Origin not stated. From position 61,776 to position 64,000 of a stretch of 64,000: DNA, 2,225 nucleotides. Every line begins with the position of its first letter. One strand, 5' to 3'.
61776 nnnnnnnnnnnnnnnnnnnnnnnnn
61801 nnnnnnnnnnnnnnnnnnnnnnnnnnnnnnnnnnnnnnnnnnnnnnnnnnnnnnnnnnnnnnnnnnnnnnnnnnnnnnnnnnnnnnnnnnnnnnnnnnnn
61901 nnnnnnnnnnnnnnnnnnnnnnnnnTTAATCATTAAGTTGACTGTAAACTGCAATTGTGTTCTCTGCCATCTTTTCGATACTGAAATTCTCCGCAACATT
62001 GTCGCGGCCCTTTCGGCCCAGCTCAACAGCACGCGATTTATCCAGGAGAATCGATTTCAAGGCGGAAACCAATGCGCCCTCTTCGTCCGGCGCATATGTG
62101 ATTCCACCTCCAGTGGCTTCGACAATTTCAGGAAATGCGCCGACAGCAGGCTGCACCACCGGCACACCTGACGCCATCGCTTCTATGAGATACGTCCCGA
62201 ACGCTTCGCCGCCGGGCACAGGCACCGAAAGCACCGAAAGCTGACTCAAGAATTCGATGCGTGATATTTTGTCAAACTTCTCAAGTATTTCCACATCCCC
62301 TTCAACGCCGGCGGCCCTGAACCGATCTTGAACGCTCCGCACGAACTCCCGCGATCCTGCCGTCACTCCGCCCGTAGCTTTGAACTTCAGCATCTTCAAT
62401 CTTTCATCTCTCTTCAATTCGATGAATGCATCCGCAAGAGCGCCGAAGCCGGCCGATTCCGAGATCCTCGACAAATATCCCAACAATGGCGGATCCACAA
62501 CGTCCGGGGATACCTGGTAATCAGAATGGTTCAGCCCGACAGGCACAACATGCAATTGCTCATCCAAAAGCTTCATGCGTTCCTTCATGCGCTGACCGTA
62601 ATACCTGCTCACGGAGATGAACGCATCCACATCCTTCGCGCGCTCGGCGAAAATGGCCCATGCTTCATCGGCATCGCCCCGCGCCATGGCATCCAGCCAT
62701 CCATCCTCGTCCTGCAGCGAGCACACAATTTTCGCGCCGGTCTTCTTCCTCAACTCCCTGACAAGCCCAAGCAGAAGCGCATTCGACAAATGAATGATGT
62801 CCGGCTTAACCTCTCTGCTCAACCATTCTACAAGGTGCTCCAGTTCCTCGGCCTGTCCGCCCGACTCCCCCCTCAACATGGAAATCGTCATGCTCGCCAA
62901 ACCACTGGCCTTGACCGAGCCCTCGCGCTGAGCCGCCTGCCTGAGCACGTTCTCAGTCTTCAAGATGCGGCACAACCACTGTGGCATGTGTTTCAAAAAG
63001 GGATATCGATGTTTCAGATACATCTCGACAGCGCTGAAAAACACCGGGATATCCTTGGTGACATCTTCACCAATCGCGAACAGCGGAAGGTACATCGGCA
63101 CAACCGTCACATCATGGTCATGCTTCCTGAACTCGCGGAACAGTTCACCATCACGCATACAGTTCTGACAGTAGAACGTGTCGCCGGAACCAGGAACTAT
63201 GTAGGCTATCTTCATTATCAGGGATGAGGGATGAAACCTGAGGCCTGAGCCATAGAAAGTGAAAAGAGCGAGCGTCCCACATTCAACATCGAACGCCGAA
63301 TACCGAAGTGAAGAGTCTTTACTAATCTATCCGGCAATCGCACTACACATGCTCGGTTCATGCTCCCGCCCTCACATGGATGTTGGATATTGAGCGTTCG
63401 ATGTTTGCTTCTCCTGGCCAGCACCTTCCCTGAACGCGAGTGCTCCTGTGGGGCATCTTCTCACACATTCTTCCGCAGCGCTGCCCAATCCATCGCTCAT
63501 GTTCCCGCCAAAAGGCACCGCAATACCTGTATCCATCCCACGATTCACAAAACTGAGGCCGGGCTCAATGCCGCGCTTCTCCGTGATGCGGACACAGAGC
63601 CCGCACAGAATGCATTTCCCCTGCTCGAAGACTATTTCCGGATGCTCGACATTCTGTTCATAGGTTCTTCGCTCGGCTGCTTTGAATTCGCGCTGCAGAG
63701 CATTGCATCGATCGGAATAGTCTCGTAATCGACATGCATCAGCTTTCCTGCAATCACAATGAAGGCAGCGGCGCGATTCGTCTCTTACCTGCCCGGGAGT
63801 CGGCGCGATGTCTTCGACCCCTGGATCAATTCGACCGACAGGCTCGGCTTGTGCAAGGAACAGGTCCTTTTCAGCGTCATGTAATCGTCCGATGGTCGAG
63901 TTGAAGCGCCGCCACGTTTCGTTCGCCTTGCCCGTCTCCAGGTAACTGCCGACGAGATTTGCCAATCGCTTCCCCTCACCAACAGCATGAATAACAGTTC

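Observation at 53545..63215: Three PQQ-like beta-propeller paralogs surrounding a giant MacB/FtsX-type ABC exporter and a GT1 glycosyltransferase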

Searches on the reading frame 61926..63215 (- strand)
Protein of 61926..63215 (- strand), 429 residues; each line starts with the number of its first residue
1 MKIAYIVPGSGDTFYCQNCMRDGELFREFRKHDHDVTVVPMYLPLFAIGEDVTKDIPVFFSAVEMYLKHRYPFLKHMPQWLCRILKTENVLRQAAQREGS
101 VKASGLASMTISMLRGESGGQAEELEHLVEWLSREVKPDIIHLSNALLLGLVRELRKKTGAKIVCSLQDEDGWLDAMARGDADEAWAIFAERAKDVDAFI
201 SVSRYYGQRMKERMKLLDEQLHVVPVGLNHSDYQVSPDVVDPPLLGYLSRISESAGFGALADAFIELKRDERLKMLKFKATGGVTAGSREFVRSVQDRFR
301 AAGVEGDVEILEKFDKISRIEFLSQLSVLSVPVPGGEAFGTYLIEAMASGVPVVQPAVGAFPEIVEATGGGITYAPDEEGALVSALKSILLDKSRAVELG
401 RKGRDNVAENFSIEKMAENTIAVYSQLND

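Call 4: search_protein_families(library=pfam, proteins=[window:61926-63215:-], max_evalue=0.01)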
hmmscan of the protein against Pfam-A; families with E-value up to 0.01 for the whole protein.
window:61926-63215:- (429 aa): 5 families
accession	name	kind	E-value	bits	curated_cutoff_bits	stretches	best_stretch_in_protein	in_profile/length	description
PF13692.12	Glyco_trans_1_4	-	5.1e-14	53.2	27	1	243-391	2-141/142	Glycosyl transferases group 1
PF00534.26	Glycos_transf_1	-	6.8e-14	52.2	26.4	1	240-404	13-170/172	Glycosyl transferases group 1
PF13439.12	Glyco_transf_4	-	5.4e-10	40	28.5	1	126-230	62-168/170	Glycosyltransferase Family 4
PF13579.12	Glyco_trans_4_4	-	9.3e-08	33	29.7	1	120-227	55-158/158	Glycosyl transferase 4-like domain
PF13524.12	Glyco_trans_1_2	-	0.0057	17.1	25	0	334-420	58-142/144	Glycosyl transferase-like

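Call 5: search_protein_families(library=ncbifam, proteins=[window:61926-63215:-], max_evalue=0.01)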
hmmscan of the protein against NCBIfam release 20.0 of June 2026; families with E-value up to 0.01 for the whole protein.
window:61926-63215:- (429 aa): 22 families
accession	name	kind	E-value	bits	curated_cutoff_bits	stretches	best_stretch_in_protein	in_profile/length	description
TIGR03088.1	stp2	hypoth_equivalog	2.9e-22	79.2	409.05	1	114-427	59-373/374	TIGR03088 family PEP-CTERM/XrtA system glycosyltransferase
NF041876.1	EPS_EpsE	equivalog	1e-17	64.5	400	1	208-418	174-387/389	exopolysaccharide biosynthesis GT4 family glycosyltransferase EpsE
TIGR03999.1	thiol_BshA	equivalog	6e-14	51.7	273.7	1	295-427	244-373/375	N-acetyl-alpha-D-glucosaminyl L-malate synthase BshA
TIGR02149.1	glgA_Coryne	subfamily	2.7e-13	49.8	302.4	1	195-426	144-389/391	glycogen synthase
NF053787.1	GlcN_PG_synth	equivalog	4.6e-12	45.4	480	1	336-427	271-359/361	N-acetylglucosaminyl phosphatidylglycerol synthase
NF038295.1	EPS_HpsP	equivalog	6.6e-11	41.8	550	1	240-427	205-387/388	hormogonium polysaccharide biosynthesis glycosyltransferase HpsP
TIGR03449.1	mycothiol_MshA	equivalog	8.9e-11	41.3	462.5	1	246-426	224-402/406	D-inositol-3-phosphate glycosyltransferase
NF038298.1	EPS_HpsO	equivalog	6.5e-10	38.3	575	1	336-427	298-387/388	hormogonium polysaccharide biosynthesis glycosyltransferase HpsO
TIGR04047.1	MSMEG_0565_glyc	hypoth_equivalog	8.1e-08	31.7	259.85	1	336-425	286-372/373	MSMEG_0565 family glycosyltransferase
NF041010.1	glycosy_Agl16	equivalog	1.1e-07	31.1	575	1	193-427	131-351/352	glycosylation protein Agl16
TIGR04063.1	stp3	hypoth_equivalog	3.8e-07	29.3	442.05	1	344-427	312-395/397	TIGR04063 family PEP-CTERM/XrtA system glycosyltransferase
NF046085.1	XrtY_assoc_Gly1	equivalog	5.6e-07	28.7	400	1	245-427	212-384/387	XrtY-associated glycosyltransferase XYAG1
NF047684.1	TeichurnBiosyTuaC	equivalog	1.6e-06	27.3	550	1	242-427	219-389/391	teichuronic acid biosynthesis protein TuaC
NF038229.1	Glyco4_Geo_Pelo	equivalog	3.5e-06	26.3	400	1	341-427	252-336/338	GPMC system family 4 glycosyltransferase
TIGR02472.1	sucr_P_syn_N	equivalog_domain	5.2e-06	25.6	576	1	337-418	351-432/439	sucrose-phosphate synthase, putative, glycosyltransferase domain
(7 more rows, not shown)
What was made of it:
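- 61926..63215 (-): Cytoplasmic GT-B glycosyltransferase (Glyco_transf_4 + Glycos_transf_1 domains), 429 aa. Pfam and NCBIfam hits are all below the equivalog cut-offs (calls 4, 5).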

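Call 26: search_solved_structures(query=window:61926-63215:-, max_evalue=0.001)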
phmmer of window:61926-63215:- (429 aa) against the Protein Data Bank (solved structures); distinct sequences matched with E-value up to 0.001: 16.
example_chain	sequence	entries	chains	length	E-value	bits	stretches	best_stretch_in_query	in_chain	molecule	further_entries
7qsg_A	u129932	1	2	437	1.5e-09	40.7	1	194-426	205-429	D-inositol 3-phosphate glycosyltransferase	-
6kih_A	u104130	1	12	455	1.9e-09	40.4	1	241-427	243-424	Tll1590 protein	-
2jjm_A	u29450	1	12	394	2.3e-08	36.8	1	303-424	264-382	GLYCOSYL TRANSFERASE, GROUP 1 FAMILY PROTEIN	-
3mbo_A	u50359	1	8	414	2.5e-08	36.7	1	303-424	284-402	Glycosyltransferase, group 1 family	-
6tvp_A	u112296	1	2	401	5.8e-08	35.5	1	241-427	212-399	Alpha-maltose-1-phosphate synthase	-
8x3q_C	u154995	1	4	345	7.2e-08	35.2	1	207-425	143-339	Glycosyl transferase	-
7fg9_A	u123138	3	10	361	8.1e-08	35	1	207-425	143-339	Glycosyl transferase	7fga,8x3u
5d00_A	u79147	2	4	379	8.9e-07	31.6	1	298-427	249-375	N-acetyl-alpha-D-glucosaminyl L-malate synthase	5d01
5i45_A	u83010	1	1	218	1e-06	31.4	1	280-427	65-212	Glycosyl transferases group 1 family protein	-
4n9w_A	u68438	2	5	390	4.2e-06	29.3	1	298-397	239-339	GDP-mannose-dependent alpha-(1-2)-phosphatidylinositol mannosyltransferase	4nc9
2gej_A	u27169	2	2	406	4.6e-06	29.2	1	298-397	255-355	PHOSPHATIDYLINOSITOL MANNOSYLTRANSFERASE (PimA)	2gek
4xso_B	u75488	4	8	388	1.6e-05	27.4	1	244-415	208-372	Alr3699 protein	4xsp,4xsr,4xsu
5ze7_B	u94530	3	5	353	2.7e-05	26.7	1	243-389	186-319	UDP-glucose:tetrahydrobiopterin glucosyltransferase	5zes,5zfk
5zer_A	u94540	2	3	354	2.7e-05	26.7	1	243-389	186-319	UDP-glucose:tetrahydrobiopterin glucosyltransferase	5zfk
3oka_A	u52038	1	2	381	0.00026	23.5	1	301-420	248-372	GDP-mannose-dependent alpha-(1-6)-phosphatidylinositol monomannoside mannosyltransferase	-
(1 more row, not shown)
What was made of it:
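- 61926..63215 (-): PDB relatives include MshA, BshA and PimA-type enzymes (call 26).
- The GT4 relatives in the PDB include PimA-type lipid glycosyltransferases (call 26).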

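Call 46: find_encoding_contigs(protein=window:61926-63215:-, flank=10000, max_places=2)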
Protein window:61926-63215:- (429 aa): no gene with exactly this product is on record in the collection.

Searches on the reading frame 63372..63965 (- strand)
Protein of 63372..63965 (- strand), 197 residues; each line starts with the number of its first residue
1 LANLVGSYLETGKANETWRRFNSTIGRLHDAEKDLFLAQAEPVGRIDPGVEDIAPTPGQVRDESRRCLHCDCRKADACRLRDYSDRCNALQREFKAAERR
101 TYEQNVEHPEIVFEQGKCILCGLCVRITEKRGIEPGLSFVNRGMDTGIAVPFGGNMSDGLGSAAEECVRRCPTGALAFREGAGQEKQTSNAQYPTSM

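Call 4: search_protein_families(library=pfam, proteins=[window:63372-63965:-], max_evalue=0.01)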
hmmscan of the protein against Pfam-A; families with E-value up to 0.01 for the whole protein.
window:63372-63965:- (197 aa): 4 families
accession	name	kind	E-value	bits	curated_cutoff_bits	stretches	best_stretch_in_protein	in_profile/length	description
PF22117.2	Fer4_Nqo3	-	0.0003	21.4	27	1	109-176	2-66/67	NADH-quinone oxidoreductase subunit 3, ferredoxin-like domain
PF00037.32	Fer4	-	0.0011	19.2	21.1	0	112-126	2-16/24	4Fe-4S binding domain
PF12838.12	Fer4_7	-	0.0018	19.1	27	0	166-181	7-22/52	4Fe-4S dicluster domain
PF13459.11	Fer4_15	-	0.0062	17.6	22.4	0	111-176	1-64/66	4Fe-4S single cluster domain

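Call 5: search_protein_families(library=ncbifam, proteins=[window:63372-63965:-], max_evalue=0.01)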
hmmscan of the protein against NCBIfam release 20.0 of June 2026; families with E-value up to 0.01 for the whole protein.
window:63372-63965:- (197 aa): 10 families
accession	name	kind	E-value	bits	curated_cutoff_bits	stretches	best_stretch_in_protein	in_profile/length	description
NF009454.0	PRK12814.1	equivalog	4.5e-16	58.4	916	1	2-134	493-634/657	putative NADPH-dependent glutamate synthase small subunit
NF040763.1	FeFe_hydrog_A6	exception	7e-15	54.4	765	1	64-179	94-208/571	NADH-dependent [FeFe] hydrogenase, group A6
NF005745.0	PRK07569.1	equivalog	5.1e-07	29.3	333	1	72-187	103-218/238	bidirectional hydrogenase complex protein HoxU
TIGR01973.1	NuoG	equivalog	3.1e-05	23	470.05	1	72-177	98-199/606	NADH-quinone oxidoreductase subunit NuoG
TIGR02512.1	FeFe_hydrog_A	subfamily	6.7e-05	21.9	405.95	1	111-180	2-71/375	[FeFe] hydrogenase, group A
NF040762.1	Hydr_FeFe_Clost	exception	0.00012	20.8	900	1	67-178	97-206/572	ferredoxin hydrogenase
NF045663.1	diclust_near_Sec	equivalog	0.0012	17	530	1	54-127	293-364/759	pyridine nucleotide-disulfide oxidoreductase/dicluster-binding protein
TIGR02066.1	dsrB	equivalog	0.0016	17.5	341.5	0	104-159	202-250/341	dissimilatory-type sulfite reductase subunit beta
NF004543.0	PRK05888.2-5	equivalog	0.0031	17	243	1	116-180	59-119/217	NADH-quinone oxidoreductase subunit NuoI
NF005895.0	PRK07860.1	equivalog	0.0075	14.3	802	1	72-177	119-221/811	NADH-quinone oxidoreductase subunit G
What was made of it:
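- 63372..64000 (-): 3' part (about the last 208 codons) of a GltD/NfnA-like iron-sulfur flavoprotein gene. It is cut by the window end and lies 156 bp upstream of the GT gene. It has Fer4_Nqo3 and PRK12814 hits (calls 4, 5).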
